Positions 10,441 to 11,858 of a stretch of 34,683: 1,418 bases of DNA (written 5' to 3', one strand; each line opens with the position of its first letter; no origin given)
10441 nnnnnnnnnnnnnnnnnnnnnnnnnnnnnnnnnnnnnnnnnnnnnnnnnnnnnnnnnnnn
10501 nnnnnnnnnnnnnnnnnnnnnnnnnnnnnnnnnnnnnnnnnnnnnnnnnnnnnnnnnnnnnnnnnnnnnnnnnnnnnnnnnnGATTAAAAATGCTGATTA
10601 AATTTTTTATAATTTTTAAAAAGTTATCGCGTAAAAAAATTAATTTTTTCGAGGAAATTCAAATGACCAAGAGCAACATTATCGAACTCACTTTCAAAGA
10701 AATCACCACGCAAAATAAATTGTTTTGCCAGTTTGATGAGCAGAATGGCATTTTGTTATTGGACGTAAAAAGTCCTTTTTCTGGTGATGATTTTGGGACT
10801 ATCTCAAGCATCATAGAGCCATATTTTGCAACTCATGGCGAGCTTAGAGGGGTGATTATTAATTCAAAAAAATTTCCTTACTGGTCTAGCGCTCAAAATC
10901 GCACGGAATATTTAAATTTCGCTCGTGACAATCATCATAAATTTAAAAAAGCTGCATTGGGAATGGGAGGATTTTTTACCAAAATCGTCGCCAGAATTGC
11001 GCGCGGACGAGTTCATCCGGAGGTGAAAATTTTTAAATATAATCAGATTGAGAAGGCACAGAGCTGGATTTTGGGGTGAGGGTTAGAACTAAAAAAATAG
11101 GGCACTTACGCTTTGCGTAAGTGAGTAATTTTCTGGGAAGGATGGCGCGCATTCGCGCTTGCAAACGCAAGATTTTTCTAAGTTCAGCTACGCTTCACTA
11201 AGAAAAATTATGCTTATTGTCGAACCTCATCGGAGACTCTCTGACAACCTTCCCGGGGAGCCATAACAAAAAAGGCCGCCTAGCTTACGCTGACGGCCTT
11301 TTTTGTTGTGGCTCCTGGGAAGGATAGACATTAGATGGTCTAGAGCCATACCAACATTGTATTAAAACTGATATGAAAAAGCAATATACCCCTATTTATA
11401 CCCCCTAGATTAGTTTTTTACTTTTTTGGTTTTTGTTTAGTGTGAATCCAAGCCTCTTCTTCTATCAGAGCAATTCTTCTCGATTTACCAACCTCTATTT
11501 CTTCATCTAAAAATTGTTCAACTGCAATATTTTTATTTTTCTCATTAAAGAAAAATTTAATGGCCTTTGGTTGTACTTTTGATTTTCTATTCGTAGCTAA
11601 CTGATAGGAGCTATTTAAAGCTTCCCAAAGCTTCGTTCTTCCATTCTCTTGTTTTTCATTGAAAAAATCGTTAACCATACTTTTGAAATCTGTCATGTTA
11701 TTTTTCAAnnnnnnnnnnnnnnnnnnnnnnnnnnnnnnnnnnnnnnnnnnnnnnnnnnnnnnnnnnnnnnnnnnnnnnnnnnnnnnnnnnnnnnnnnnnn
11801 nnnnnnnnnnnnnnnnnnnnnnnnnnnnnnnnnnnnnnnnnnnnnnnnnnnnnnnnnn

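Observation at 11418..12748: Uncharacterised two-gene cargo at the far end of the tRNA-Asn island: RDD membrane protein with a novel C-terminal domain plus a 96-aa partner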

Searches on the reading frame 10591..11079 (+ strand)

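Call 7: search_protein_families(library=pfam, proteins=[window:10591-11079:+], max_evalue=0.1)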
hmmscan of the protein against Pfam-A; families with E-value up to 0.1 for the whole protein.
window:10591-11079:+ (162 aa): 1 family
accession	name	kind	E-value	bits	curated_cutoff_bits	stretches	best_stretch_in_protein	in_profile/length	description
PF11964.13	SpoIIAA-like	-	8.3e-07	30.1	25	1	58-160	5-105/106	SpoIIAA-like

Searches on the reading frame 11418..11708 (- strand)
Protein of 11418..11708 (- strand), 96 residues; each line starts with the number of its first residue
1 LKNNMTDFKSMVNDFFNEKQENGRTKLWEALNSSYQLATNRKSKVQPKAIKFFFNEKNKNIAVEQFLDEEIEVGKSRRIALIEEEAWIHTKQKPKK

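Call 7: search_protein_families(library=pfam, proteins=[window:11418-11708:-], max_evalue=0.1)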
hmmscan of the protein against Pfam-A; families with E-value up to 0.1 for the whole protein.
window:11418-11708:- (96 aa): 3 families
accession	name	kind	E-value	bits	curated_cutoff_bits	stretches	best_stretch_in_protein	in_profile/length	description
PF03731.21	Ku_N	-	0.024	14.8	20.6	1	6-65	80-143/220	Ku70/Ku80 N-terminal alpha/beta domain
PF23679.1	UPA-FIIND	-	0.042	14.8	27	1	32-67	58-93/117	UPA-FIIND domain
PF21550.3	MTIP_N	-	0.058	14.2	27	0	10-40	10-40/71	Myosin A tail domain interacting protein, N-terminal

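Call 10: search_protein_families(library=padloc, proteins=[window:11418-11708:-], max_evalue=0.1)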
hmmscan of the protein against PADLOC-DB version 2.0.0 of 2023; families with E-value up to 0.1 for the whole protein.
window:11418-11708:- (96 aa): 0 families

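Call 11: search_protein_families(library=phrogs, proteins=[window:11418-11708:-], max_evalue=0.1)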
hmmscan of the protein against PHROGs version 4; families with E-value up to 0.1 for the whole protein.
window:11418-11708:- (96 aa): 1 family
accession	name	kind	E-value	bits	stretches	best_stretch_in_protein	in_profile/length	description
phrog_16732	-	unknown function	0.014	16.5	1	40-73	17-49/104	-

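Call 12: search_protein_families(library=ncbifam, proteins=[window:11418-11708:-], max_evalue=0.1)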
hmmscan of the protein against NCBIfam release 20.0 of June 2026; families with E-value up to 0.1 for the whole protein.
window:11418-11708:- (96 aa): 0 families

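Call 18: find_homologous_proteins(query=window:11418-11708:-, max_evalue=0.01)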
Query window:11418-11708:- (96 aa): 1 proteins with E <= 0.01 among 2 candidates.
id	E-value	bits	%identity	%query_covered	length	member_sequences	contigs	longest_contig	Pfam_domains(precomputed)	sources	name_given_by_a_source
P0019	2.3e-52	193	100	96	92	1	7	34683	-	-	-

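Call 60: predict_structure(protein=window:11418-11696:-)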
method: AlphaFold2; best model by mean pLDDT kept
length: 92 residues; sequences in the alignment: 1
mean_pLDDT: 54.4   pTM: 0.34
mean pLDDT of the five models: 54.4, 54.0, 51.9, 49.7, 48.2
residues with pLDDT >= 90: 0; 70-90: 9; 50-70: 54; < 50: 29
segments of 3 or more residues with pLDDT < 50: 66-92
pLDDT, mean of each block of 10 residues (from residue 1): 53 57 71 63 66 62 54 35 32 35
secondary structure, 60 per line:
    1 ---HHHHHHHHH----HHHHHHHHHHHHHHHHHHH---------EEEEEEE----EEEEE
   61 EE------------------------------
elements in order: H4-12 H17-35 E45-51 E56-62
